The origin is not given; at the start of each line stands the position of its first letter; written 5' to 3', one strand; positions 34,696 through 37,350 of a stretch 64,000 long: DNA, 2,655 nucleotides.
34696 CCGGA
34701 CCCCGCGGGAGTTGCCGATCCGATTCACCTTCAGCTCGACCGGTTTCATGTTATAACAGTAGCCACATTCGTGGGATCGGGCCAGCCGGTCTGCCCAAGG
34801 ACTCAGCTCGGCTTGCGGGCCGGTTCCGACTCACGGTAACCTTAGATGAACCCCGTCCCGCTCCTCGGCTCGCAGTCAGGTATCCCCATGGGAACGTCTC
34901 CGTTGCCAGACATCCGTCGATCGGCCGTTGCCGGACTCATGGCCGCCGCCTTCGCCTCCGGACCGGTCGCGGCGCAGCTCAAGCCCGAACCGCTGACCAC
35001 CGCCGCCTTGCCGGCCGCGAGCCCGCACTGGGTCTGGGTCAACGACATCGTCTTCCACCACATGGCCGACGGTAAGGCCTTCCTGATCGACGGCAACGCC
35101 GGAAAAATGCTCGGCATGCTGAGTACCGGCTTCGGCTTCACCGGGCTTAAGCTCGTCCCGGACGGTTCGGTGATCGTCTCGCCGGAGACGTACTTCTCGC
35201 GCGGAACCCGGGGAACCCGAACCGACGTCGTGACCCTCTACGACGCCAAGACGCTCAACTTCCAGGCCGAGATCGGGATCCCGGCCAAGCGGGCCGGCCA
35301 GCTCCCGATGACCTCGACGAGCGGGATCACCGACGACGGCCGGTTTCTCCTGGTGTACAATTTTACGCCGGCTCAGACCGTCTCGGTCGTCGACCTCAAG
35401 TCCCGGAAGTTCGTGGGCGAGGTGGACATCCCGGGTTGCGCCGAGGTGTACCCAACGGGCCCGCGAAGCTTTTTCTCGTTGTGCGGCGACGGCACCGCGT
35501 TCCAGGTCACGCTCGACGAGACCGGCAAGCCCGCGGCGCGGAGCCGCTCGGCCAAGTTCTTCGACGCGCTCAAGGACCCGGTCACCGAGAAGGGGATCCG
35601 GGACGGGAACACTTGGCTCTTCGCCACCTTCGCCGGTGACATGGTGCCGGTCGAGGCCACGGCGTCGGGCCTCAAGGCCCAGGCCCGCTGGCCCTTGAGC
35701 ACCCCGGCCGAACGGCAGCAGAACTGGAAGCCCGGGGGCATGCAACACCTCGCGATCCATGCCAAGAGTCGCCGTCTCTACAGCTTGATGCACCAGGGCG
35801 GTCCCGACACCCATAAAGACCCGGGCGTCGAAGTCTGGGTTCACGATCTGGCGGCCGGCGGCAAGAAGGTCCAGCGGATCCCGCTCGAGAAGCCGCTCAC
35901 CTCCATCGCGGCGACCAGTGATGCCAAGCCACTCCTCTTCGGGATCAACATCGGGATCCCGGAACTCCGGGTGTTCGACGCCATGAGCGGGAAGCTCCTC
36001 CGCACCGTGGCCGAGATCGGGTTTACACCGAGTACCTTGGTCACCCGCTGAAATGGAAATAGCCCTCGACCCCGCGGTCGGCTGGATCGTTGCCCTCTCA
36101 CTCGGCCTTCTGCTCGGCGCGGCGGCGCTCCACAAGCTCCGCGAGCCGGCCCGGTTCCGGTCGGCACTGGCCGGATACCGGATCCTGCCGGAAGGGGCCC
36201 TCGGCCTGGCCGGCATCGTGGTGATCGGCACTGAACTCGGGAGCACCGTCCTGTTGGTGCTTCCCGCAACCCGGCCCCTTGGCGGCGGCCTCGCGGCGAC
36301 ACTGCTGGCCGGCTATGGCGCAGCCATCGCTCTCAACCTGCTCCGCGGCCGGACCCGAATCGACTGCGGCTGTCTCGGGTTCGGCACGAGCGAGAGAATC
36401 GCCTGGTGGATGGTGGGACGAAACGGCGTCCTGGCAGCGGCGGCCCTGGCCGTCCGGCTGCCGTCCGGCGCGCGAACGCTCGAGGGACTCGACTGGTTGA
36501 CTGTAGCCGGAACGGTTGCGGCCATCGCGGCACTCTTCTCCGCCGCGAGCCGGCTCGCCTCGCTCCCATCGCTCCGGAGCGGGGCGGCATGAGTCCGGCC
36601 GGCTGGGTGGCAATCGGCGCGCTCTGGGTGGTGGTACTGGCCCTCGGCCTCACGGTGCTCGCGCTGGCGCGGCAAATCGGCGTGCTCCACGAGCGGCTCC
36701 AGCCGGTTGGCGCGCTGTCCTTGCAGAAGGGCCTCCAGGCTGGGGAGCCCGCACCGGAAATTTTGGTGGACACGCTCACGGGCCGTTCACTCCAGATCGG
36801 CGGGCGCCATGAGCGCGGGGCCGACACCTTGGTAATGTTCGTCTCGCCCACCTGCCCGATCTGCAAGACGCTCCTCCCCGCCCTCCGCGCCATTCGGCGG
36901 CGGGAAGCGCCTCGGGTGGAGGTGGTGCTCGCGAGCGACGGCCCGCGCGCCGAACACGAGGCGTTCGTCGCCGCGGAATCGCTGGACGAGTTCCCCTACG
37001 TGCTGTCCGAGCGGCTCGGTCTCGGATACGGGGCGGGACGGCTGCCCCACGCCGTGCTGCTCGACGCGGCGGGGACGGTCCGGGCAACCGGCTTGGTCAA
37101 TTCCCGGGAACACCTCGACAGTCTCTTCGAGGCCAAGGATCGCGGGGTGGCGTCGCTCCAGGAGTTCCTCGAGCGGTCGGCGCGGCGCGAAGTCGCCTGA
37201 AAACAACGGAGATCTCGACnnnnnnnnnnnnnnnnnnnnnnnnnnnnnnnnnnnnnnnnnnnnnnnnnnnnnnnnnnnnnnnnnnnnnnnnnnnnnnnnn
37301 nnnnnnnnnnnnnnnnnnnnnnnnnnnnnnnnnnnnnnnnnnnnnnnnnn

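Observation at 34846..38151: Minimal TTQ amine dehydrogenase cluster (mauB-E-D-A plus monoheme cytochrome c) with no mauG, amicyanin or mauF in the window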

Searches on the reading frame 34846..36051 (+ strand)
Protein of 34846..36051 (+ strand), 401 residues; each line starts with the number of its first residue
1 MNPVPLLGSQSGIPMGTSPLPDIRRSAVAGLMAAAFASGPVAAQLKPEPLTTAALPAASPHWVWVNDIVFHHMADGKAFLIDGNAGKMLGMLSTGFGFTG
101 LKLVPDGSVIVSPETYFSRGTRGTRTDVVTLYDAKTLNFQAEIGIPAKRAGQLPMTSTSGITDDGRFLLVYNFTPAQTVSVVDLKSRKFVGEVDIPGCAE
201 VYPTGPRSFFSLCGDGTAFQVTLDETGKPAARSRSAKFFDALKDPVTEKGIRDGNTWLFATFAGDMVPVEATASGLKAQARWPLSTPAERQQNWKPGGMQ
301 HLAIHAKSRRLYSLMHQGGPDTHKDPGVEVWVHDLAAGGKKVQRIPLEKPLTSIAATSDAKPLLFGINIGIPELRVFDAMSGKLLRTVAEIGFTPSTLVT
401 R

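Call 4: search_protein_families(library=pfam, proteins=[window:34846-36051:+], max_evalue=0.01)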
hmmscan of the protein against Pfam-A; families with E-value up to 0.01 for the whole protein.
window:34846-36051:+ (401 aa): 1 family
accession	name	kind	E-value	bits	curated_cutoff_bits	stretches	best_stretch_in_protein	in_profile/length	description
PF06433.17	Me-amine-dh_H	-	4.2e-57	194.1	21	1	63-400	5-341/343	Methylamine dehydrogenase heavy chain (MADH)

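Call 8: search_solved_structures(query=window:34846-36051:+, max_evalue=0.001, show_alignments=0)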
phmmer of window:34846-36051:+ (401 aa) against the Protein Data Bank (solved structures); distinct sequences matched with E-value up to 0.001: 14.
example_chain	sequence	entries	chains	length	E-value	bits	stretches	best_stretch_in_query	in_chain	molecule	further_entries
2h3x_A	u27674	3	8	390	2.2e-55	191.5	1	26-388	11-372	Aromatic Amine Dehydrogenase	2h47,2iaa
2hxc_A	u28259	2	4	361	6.9e-53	183.3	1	56-388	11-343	Aromatic amine dehydrogenase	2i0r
2hkm_A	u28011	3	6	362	8.3e-53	183.1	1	56-388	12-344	Aromatic amine dehydrogenase | Aromatic amine dehydrogenase, large subunit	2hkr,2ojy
2q7q_A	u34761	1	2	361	9.3e-53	182.9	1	56-388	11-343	Aralkylamine dehydrogenase heavy chain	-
2agl_A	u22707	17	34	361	9.3e-53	182.9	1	56-388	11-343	Aromatic amine dehydrogenase | Aromatic amine dehydrogenase; chain A, B | AROMATIC AMINE DEHYDROGENASE ALPHA SUBUNIT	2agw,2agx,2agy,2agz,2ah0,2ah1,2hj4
2i0s_A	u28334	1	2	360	9.8e-53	182.8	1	57-388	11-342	Aromatic amine dehydrogenase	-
2gc4_A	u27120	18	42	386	3.3e-51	177.8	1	25-400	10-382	Methylamine dehydrogenase heavy chain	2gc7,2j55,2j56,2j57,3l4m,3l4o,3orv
3pxw_D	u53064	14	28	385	3.5e-51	177.7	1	25-400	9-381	Methylamine dehydrogenase heavy chain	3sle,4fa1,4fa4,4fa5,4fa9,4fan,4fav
1mg2_A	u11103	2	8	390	4.3e-51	177.4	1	23-400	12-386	Methylamine dehydrogenase, heavy chain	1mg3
4y5r_D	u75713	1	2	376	7.4e-51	176.6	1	30-400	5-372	Methylamine dehydrogenase heavy chain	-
2mta_H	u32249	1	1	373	2.5e-50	174.9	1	31-400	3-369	METHYLAMINE DEHYDROGENASE (HEAVY SUBUNIT)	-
2bbk_H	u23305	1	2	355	2.7e-49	171.5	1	55-400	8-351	METHYLAMINE DEHYDROGENASE (HEAVY SUBUNIT)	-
3c75_H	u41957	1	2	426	2.5e-48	168.3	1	29-400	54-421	Methylamine dehydrogenase heavy chain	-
1mae_H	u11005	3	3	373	4.1e-21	78.7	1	33-398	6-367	METHYLAMINE DEHYDROGENASE (HEAVY SUBUNIT)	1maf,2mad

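Call 22: search_protein_families(library=ncbifam, proteins=[window:34846-36051:+], max_evalue=0.01)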
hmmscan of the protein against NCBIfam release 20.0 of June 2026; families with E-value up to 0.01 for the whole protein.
window:34846-36051:+ (401 aa): 1 family
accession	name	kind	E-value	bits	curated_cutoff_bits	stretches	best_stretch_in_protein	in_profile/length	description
TIGR02658.1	TTQ_MADH_Hv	equivalog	2.5e-61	207.5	454.45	1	45-400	5-356/358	methylamine dehydrogenase (amicyanin) large subunit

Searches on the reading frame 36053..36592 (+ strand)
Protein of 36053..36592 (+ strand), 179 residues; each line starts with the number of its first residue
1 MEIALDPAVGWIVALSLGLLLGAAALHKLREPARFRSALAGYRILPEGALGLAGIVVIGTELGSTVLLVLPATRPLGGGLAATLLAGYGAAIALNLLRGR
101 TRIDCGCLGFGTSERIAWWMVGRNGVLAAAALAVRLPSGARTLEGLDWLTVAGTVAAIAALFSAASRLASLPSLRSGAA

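Call 4: search_protein_families(library=pfam, proteins=[window:36053-36592:+], max_evalue=0.01)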
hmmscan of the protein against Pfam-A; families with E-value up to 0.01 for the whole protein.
window:36053-36592:+ (179 aa): 1 family
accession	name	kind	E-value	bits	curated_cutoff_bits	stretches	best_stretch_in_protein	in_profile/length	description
PF07291.16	MauE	-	1.1e-24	87.6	27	1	8-134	3-125/128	Methylamine utilisation protein MauE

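Call 22: search_protein_families(library=ncbifam, proteins=[window:36053-36592:+], max_evalue=0.01)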
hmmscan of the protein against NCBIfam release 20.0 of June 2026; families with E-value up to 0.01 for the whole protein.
window:36053-36592:+ (179 aa): 0 families

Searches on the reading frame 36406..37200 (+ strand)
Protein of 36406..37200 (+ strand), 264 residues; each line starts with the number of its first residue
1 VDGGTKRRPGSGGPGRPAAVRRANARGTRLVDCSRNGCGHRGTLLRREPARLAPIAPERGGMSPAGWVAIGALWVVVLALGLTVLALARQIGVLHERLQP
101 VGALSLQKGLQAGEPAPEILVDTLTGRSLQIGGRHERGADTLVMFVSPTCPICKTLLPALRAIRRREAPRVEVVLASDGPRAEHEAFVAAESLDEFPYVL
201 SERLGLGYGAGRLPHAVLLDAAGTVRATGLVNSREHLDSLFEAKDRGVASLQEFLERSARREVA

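Call 4: search_protein_families(library=pfam, proteins=[window:36406-37200:+], max_evalue=0.01)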
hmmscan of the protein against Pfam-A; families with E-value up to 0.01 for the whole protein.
window:36406-37200:+ (264 aa): 3 families
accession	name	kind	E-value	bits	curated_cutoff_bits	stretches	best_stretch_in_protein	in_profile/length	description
PF00578.27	AhpC-TSA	-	1.3e-05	25.5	26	1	113-227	2-123/124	AhpC/TSA family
PF08534.16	Redoxin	-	5.6e-05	23.4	26.6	1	111-236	1-139/148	Redoxin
PF13098.12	Thioredoxin_2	-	0.00019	22.1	27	1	136-237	3-100/104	Thioredoxin-like domain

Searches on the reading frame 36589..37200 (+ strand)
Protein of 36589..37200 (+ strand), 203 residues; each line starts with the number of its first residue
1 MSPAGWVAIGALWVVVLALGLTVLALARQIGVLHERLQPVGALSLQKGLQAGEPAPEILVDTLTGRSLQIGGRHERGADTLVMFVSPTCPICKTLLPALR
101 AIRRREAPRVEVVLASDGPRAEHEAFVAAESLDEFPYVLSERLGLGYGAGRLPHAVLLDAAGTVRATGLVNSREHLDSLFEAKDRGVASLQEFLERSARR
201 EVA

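Call 22: search_protein_families(library=ncbifam, proteins=[window:36589-37200:+], max_evalue=0.01)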
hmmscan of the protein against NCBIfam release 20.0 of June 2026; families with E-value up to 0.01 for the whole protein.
window:36589-37200:+ (203 aa): 3 families
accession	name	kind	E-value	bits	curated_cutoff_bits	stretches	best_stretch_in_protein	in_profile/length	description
TIGR02661.1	MauD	equivalog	9.7e-53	178.4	188.6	1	12-194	9-189/189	methylamine dehydrogenase accessory protein MauD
NF041202.1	StoA_CxxC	exception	0.00035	20.5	210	1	55-142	33-120/163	endospore biogenesis thiol-disulfide oxidoreductase StoA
NF002854.0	PRK03147.1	subfamily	0.00044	20.2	170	1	46-166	33-154/176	thiol-disulfide oxidoreductase ResA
